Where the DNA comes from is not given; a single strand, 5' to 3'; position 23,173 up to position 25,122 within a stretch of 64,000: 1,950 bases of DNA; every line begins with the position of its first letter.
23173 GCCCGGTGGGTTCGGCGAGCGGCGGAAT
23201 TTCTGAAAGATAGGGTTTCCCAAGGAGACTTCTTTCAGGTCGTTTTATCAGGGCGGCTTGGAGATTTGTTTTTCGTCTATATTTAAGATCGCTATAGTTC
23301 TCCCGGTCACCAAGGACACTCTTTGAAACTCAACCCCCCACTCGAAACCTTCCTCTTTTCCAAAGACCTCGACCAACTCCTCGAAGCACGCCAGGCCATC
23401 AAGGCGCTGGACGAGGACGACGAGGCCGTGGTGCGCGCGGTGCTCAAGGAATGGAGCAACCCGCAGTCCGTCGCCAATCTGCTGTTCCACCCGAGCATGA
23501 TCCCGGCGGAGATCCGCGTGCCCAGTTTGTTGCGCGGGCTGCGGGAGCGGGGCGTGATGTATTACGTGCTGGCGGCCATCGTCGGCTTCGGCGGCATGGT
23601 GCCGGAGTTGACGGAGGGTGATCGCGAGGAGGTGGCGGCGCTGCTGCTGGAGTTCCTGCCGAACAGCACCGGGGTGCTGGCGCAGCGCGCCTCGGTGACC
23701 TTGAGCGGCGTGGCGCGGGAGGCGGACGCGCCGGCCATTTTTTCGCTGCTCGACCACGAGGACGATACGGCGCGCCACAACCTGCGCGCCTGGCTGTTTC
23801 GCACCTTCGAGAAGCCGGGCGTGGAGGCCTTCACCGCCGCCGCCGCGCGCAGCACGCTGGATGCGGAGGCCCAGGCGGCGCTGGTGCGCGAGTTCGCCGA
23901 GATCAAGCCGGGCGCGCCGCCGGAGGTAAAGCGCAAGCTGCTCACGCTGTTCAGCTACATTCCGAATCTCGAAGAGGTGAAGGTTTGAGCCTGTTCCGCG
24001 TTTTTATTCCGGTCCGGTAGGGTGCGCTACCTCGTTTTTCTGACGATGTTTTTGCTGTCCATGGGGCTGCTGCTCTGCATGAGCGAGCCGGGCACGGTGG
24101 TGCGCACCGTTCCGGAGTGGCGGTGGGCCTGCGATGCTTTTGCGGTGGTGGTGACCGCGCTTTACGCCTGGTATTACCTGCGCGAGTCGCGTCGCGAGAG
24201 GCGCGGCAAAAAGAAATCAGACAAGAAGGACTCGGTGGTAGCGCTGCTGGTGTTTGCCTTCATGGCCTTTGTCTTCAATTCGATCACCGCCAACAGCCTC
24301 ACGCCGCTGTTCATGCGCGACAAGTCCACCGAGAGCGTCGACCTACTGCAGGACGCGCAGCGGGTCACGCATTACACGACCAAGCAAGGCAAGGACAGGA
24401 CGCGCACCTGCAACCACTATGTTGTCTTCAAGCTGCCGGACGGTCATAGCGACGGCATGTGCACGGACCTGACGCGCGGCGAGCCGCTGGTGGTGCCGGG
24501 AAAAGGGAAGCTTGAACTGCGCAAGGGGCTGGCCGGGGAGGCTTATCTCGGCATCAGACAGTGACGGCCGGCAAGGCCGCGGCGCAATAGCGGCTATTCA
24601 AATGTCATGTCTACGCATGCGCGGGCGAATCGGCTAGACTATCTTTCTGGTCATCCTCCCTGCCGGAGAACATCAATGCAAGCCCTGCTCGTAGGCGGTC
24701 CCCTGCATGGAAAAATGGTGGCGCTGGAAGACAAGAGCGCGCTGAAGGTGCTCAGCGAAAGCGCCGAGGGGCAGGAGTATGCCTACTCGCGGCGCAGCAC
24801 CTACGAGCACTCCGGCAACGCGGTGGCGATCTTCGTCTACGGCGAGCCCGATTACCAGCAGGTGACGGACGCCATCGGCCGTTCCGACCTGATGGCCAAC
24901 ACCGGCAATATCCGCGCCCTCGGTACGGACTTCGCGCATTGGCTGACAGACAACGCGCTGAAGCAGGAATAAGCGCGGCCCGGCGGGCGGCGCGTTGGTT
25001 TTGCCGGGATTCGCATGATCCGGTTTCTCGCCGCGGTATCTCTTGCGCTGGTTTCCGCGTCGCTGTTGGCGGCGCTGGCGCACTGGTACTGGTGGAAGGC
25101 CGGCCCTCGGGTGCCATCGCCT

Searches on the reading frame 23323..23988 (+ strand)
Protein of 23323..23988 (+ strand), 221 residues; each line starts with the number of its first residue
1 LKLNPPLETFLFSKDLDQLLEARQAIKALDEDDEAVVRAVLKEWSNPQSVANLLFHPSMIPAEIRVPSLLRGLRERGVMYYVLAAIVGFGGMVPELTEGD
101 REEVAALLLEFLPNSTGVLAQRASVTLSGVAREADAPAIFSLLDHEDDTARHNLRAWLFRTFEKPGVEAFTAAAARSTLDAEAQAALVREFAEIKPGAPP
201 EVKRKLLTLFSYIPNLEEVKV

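Call 11: search_protein_families(library=pfam, proteins=[window:23323-23988:+], max_evalue=0.01)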
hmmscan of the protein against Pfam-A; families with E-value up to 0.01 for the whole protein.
window:23323-23988:+ (221 aa): 0 families

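Call 13: find_encoding_contigs(protein=window:23323-23988:+, flank=3000, max_places=10)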
Protein window:23323-23988:+ (221 aa): 1 contig read that carries it; 1 place shown.
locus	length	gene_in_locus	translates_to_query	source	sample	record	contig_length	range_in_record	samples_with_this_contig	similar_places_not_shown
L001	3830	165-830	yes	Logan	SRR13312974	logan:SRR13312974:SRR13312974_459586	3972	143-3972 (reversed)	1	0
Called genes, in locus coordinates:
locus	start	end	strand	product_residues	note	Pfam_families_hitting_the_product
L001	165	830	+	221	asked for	-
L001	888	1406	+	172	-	-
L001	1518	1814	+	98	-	-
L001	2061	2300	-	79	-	-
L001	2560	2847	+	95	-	-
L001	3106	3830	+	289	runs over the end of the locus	?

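Call 15: find_homologous_proteins(query=window:23323-23988:+)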
Query window:23323-23988:+ (221 aa): 33 proteins with E <= 0.001 among 3633 candidates.
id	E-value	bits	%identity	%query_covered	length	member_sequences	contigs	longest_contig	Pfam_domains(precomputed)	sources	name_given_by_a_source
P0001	3.4e-127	440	92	100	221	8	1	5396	-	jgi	-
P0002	4.7e-121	420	88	100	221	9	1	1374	-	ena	-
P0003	1.1e-119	415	87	100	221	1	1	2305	-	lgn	-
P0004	4.0e-118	410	87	100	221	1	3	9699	-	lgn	-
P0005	3.4e-115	401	86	96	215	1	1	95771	-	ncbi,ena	-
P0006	4.5e-99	348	75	100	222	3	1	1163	-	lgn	-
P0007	1.4e-63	232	52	99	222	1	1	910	-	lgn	-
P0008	1.2e-62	229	51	99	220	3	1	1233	-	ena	-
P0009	2.9e-62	228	51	98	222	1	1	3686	-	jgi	jgi:hypothetical protein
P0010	1.5e-61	226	55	99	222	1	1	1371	-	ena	-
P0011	3.5e-61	224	51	98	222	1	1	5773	-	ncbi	-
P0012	3.9e-61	224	51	99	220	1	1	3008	-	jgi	jgi:hypothetical protein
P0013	5.9e-61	224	51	99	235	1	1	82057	-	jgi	jgi:hypothetical protein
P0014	1.3e-60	223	50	99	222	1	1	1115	-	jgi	jgi:hypothetical protein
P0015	4.2e-60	221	52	98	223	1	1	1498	-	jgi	jgi:hypothetical protein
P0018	3.7e-58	215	50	99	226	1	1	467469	-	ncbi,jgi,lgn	jgi:hypothetical protein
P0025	2.4e-55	205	46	98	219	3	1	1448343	-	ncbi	-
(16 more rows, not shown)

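Call 18: find_encoding_contigs(protein=P0005, flank=5000, max_places=3)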
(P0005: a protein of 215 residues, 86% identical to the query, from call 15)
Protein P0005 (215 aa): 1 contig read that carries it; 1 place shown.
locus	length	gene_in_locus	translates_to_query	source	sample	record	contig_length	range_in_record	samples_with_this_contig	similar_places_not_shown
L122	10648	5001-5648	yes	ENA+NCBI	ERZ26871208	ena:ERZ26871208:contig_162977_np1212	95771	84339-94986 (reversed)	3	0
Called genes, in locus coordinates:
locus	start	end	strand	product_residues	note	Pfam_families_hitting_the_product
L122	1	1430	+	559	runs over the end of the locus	PF00027:cNMP_binding, PF07992:Pyr_redox_2, PF13738:Pyr_redox_3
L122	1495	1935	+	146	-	PF04480:DUF559, PF18741:MTES_1575 (weak)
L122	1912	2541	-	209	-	PF13462:Thioredoxin_4, PF01323:DSBA (weak)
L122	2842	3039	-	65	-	-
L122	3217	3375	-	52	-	PF11752:DUF3309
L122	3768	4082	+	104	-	-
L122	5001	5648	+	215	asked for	-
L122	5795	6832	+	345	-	PF00027:cNMP_binding, PF00990:GGDEF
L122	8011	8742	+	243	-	PF20706:GT4-conflict (weak), PF00534:Glycos_transf_1, PF13692:Glyco_trans_1_4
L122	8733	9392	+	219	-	PF13579:Glyco_trans_4_4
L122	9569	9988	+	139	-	PF13692:Glyco_trans_1_4 (weak)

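Call 19: find_encoding_contigs(protein=P0001, flank=5000, max_places=3)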
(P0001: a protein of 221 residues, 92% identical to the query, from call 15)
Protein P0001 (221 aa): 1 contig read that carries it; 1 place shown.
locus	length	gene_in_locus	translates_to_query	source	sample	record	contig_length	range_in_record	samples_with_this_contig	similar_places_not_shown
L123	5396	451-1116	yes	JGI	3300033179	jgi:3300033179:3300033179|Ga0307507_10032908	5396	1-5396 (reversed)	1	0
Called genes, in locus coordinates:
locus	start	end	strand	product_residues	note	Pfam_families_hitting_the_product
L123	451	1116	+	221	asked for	-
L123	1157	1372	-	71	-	-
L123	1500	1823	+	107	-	PF01022:HTH_5, PF12840:HTH_20, PF13412:HTH_24 (weak)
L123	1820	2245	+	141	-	PF10604:Polyketide_cyc2, PF08327:AHSA1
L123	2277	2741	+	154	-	PF18899:DUF5655 (weak), PF08818:DUF1801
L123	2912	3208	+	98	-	-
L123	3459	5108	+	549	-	PF13091:PLDc_2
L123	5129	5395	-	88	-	?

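Call 20: find_encoding_contigs(protein=P0004, flank=5000, max_places=3)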
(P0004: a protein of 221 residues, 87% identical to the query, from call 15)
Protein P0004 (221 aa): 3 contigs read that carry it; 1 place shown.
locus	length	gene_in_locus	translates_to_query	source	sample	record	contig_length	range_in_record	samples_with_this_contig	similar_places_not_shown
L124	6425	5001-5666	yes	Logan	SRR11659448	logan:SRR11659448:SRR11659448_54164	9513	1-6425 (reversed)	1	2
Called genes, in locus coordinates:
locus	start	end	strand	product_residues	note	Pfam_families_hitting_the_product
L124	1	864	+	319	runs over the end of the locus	-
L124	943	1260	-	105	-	-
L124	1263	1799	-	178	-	PF05534:HicB (weak)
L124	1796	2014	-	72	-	-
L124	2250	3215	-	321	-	PF03401:TctC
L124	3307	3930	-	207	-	PF28474:DUF8412, PF13376:OmdA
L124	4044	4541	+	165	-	-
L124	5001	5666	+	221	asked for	-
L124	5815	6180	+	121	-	-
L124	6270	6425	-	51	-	?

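Call 26: find_encoding_contigs(protein=P0018, flank=4000, max_places=2)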
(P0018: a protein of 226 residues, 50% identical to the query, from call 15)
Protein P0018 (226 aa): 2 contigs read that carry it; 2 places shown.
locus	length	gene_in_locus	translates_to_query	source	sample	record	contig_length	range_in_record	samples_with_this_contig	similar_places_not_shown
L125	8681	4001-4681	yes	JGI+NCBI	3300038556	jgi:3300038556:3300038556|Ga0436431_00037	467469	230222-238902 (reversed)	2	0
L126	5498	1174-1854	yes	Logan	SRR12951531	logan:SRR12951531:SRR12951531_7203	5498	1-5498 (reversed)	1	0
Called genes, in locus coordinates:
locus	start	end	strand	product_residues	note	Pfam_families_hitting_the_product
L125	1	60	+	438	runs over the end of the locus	PF01011:PQQ (faint), PF13360:PQQ_2, PF13570:Beta-prop_ACSF4 (faint), PF25293:Beta-prop_EMC1_N (faint)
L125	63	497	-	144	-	PF08837:DUF1810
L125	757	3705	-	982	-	PF03030:H_PPase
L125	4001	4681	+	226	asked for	-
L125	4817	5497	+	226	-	PF01209:Ubie_methyltran, PF13489:Methyltransf_23, PF07021:MetW, PF13847:Methyltransf_31, PF08241:Methyltransf_11, PF08242:Methyltransf_12, PF13649:Methyltransf_25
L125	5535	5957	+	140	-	-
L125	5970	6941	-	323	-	PF01063:Aminotran_4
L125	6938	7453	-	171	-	PF00782:DSPc (weak), PF22784:PTP-SAK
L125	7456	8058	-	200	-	PF13672:PP2C_2 (weak), PF07228:SpoIIE (weak)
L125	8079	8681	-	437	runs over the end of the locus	PF13579:Glyco_trans_4_4, PF04413:Glycos_transf_N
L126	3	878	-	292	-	?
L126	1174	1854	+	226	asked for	-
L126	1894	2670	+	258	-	PF01209:Ubie_methyltran, PF13489:Methyltransf_23, PF07021:MetW, PF08241:Methyltransf_11, PF08242:Methyltransf_12, PF13649:Methyltransf_25, PF13847:Methyltransf_31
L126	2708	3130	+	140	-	-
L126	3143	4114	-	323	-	PF01063:Aminotran_4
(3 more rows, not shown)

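Call 27: find_encoding_contigs(protein=P0025, flank=4000, max_places=2)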
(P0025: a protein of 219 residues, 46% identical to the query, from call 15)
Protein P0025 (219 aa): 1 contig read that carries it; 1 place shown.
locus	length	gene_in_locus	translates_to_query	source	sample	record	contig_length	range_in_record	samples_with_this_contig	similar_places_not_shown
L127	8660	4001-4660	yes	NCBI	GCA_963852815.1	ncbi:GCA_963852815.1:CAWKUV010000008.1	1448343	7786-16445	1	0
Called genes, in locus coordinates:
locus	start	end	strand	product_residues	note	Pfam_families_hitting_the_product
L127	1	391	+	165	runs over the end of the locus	-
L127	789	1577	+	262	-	PF13495:Phage_int_SAM_4, PF02899:Phage_int_SAM_1, PF00589:Phage_integrase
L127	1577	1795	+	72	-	PF00589:Phage_integrase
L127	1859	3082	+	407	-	PF14319:Zn_Tnp_IS91, PF04986:Y2_Tnp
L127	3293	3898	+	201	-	PF00903:Glyoxalase (faint), PF12681:Glyoxalase_2 (weak), PF24819:DUF7710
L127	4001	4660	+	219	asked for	-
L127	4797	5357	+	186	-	-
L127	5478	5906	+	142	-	-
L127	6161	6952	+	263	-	PF07589:PEP_exosort_dom (weak)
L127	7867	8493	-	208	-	PF02371:Transposase_20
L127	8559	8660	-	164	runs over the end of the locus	PF01548:DEDD_Tnp_IS110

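Call 28: find_encoding_contigs(protein=P0013, flank=4000, max_places=2)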
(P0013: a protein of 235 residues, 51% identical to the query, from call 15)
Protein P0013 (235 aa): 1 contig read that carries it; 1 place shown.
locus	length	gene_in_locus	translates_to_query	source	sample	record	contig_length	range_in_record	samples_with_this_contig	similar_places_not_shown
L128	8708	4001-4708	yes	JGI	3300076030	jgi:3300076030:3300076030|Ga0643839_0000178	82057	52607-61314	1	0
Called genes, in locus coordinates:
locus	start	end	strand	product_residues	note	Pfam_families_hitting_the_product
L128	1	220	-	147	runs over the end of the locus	-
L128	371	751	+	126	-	-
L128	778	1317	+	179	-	PF00782:DSPc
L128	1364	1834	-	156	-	PF00583:Acetyltransf_1, PF13673:Acetyltransf_10, PF13508:Acetyltransf_7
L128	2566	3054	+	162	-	-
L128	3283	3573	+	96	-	-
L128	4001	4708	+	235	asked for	-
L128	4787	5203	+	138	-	-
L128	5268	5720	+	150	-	-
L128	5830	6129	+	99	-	PF05163:DinB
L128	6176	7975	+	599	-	PF00069:Pkinase, PF07714:PK_Tyr_Ser-Thr, PF06293:Kdo (faint), PF00069:Pkinase, PF07714:PK_Tyr_Ser-Thr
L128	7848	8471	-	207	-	-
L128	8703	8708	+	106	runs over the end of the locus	-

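Call 32: find_encoding_contigs(protein=P0003, flank=3000, max_places=3)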
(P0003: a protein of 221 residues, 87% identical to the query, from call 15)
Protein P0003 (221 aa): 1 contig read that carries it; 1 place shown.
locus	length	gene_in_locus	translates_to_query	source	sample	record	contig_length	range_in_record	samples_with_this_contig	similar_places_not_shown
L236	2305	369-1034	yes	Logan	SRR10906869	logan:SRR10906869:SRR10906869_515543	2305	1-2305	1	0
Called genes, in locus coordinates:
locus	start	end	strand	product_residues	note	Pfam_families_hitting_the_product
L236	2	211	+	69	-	?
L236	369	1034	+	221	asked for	-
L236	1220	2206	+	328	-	-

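Call 33: find_encoding_contigs(protein=P0002, flank=3000, max_places=3)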
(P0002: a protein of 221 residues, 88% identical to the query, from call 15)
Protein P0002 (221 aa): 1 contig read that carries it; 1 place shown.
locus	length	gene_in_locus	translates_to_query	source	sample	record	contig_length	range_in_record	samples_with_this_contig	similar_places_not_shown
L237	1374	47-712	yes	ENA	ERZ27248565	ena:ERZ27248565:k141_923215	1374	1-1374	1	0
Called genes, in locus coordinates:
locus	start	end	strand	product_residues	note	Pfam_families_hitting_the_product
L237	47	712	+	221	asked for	-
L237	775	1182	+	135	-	-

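Call 49: predict_structure(alignment_id=A2)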
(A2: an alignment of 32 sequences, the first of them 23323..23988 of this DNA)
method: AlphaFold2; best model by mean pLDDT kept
length: 221 residues; sequences in the alignment: 32
mean_pLDDT: 90.6   pTM: 0.86
mean pLDDT of the five models: 90.6, 89.7, 89.4, 89.3, 87.7
residues with pLDDT >= 90: 163; 70-90: 46; 50-70: 11; < 50: 1
segments of 3 or more residues with pLDDT < 50: none
pLDDT, mean of each block of 10 residues (from residue 1): 86 89 92 96 94 95 97 89 95 95 97 93 96 96 94 95 92 92 90 79 82 63 43
secondary structure, 60 per line:
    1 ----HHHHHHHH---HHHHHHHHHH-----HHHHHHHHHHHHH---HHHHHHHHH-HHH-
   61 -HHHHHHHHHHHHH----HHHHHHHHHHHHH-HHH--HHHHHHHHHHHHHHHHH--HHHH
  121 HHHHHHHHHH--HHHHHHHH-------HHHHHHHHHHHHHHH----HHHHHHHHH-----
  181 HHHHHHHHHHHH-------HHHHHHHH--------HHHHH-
elements in order: H5-12 H16-25 H31-43 H47-55 H62-74 H79-91 H98-114 H117-130 H133-140 H148-162 H167-175 H181-192 H200-207 H216-220

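Call 53: fold_search(model_id=the predicted structure, library=pdb)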
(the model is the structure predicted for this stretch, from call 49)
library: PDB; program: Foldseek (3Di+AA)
matches with E <= 10: 757; with E <= 0.001: 0
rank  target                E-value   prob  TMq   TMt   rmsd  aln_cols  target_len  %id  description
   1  4rxh_B                1.3e-02  1.00  0.46  0.27   7.7       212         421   16  Crystal Structure of Importin-alpha from Neurospora crassa complexed with SV40NLS (released 2015-07-01)
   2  5xzx_A                1.8e-02  1.00  0.50  0.29   8.0       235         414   15  Crystal structure of importin-alpha3 bound to the nuclear localization signal of Ran-binding protein 3 (released 2017-08-09)
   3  7rfy_A                1.8e-02  1.00  0.46  0.29   9.3       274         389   12  Importin alpha3 in complex with MERS ORF4B (released 2021-07-28)
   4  4uae_A                1.9e-02  1.00  0.45  0.27   9.0       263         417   16  Importin alpha 3 delta IBB in complex with Influenza PB2 Nuclear Localization Domain (released 2015-02-04)
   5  6bvv_A                2.5e-02  1.00  0.48  0.28   9.9       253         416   15  Nipah virus W protein C-terminus in complex with Importin alpha 3 (released 2018-07-04)
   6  6s9n_A                2.7e-02  0.99  0.42  0.33  10.7       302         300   15  Designed Armadillo Repeat protein Lock2 fused to target peptide KRKRKAKLSF (released 2020-02-19)
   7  4hxt                  2.9e-02  1.00  0.50  0.45   8.6       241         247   13  Crystal Structure of Engineered Protein. Northeast Structural Genomics Consortium Target OR329 (released 2012-11-21)
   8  1ejl_I                2.9e-02  1.00  0.43  0.25   9.4       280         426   12  MOUSE IMPORTIN ALPHA-SV40 LARGE T ANTIGEN NLS PEPTIDE COMPLEX (released 2000-04-24)
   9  1q1t_C                3.0e-02  0.99  0.41  0.25   9.6       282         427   12  Mouse Importin alpha: non-phosphorylated SV40 CN peptide complex (released 2004-03-30)
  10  6wx8_A                3.5e-02  1.00  0.45  0.27   9.6       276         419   13  SOX2 bound to Importin-alpha 3 (released 2020-10-28)
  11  1bk5_A                3.7e-02  1.00  0.46  0.27   8.8       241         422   16  KARYOPHERIN ALPHA FROM SACCHAROMYCES CEREVISIAE (released 1999-01-06)
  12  6s9p_A                3.8e-02  1.00  0.50  0.35   8.8       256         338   17  Designed Armadillo Repeat protein internal Lock2 fused to target peptide KRKAKITWKR (released 2020-02-19)
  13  8fub_A                4.0e-02  1.00  0.50  0.29   9.6       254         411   15  Crystal structure of human Importin alpha 3 in complex with Hendra virus matrix protein NLS1 (released 2023-02-15)
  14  5mfl_B                6.0e-02  1.00  0.48  0.34   8.2       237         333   14  Designed armadillo repeat protein (KR)5_GS10_YIIIM6AII (released 2017-09-13)
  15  4rv1_A                6.6e-02  1.00  0.49  0.29   8.9       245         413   13  Crystal Structure of Engineered Protein. Northeast Structural Genomics Consortium (NESG) Target OR497. (released 2014-12-10)
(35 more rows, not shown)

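Call 60: find_encoding_contigs(protein=P0046, flank=4000, max_places=3)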
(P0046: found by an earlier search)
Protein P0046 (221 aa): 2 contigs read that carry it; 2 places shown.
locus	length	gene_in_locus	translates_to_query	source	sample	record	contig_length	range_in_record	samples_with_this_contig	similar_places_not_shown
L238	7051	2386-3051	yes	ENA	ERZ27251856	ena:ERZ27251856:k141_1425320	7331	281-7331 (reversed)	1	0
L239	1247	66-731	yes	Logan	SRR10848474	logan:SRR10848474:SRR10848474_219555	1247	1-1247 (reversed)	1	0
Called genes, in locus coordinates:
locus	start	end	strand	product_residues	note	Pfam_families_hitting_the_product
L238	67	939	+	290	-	PF02668:TauD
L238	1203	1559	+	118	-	-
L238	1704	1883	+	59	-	-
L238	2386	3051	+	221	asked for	-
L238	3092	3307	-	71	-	-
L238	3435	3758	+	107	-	PF01022:HTH_5, PF12840:HTH_20, PF13412:HTH_24 (weak)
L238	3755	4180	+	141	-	PF10604:Polyketide_cyc2, PF08327:AHSA1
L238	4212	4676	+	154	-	PF18899:DUF5655 (weak), PF08818:DUF1801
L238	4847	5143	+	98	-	-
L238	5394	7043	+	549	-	PF13091:PLDc_2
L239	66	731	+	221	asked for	-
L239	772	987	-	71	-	-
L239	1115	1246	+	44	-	?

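Call 61: find_encoding_contigs(protein=P0047, flank=4000, max_places=3)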
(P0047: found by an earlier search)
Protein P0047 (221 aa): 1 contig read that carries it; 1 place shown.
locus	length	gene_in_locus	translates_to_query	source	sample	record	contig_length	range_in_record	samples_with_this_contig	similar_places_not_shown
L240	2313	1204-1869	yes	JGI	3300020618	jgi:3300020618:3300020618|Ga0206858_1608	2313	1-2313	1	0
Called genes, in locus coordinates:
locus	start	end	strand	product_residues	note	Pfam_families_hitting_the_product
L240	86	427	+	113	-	-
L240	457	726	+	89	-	-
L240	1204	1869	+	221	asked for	-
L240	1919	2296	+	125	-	-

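Call 66: search_protein_families(library=padloc, proteins=[window:23323-23988:+], max_evalue=0.01)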
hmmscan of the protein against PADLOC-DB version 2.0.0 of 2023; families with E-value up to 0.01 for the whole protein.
window:23323-23988:+ (221 aa): 0 families

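Call 67: search_protein_families(library=ncbifam, proteins=[window:23323-23988:+], max_evalue=0.01)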
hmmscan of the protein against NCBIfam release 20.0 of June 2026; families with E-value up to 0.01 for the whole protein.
window:23323-23988:+ (221 aa): 0 families

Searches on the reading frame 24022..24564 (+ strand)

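Call 11: search_protein_families(library=pfam, proteins=[window:24022-24564:+], max_evalue=0.01)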
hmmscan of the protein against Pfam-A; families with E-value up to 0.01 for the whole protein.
window:24022-24564:+ (180 aa): 1 family
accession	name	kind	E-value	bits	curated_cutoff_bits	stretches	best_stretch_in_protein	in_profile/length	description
PF07690.21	MFS_1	-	0.0046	16.3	33.4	1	13-98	131-229/347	Major Facilitator Superfamily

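Call 66: search_protein_families(library=padloc, proteins=[window:24022-24564:+], max_evalue=0.01)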
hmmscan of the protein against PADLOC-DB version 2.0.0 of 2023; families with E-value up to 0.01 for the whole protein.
window:24022-24564:+ (180 aa): 0 families

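Call 67: search_protein_families(library=ncbifam, proteins=[window:24022-24564:+], max_evalue=0.01)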
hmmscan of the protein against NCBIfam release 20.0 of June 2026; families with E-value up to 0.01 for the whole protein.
window:24022-24564:+ (180 aa): 0 families

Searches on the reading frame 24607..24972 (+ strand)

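Call 11: search_protein_families(library=pfam, proteins=[window:24607-24972:+], max_evalue=0.01)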
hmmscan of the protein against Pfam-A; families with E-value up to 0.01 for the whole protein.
window:24607-24972:+ (121 aa): 0 families

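Call 66: search_protein_families(library=padloc, proteins=[window:24607-24972:+], max_evalue=0.01)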
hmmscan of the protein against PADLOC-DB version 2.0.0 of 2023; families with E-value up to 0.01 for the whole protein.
window:24607-24972:+ (121 aa): 0 families

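Call 67: search_protein_families(library=ncbifam, proteins=[window:24607-24972:+], max_evalue=0.01)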
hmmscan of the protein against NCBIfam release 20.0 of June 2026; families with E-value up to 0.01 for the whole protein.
window:24607-24972:+ (121 aa): 1 family
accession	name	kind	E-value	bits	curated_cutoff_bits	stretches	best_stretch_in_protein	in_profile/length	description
NF011112.0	PRK14540.1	equivalog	0.0021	17.9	202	1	36-118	37-115/135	nucleoside-diphosphate kinase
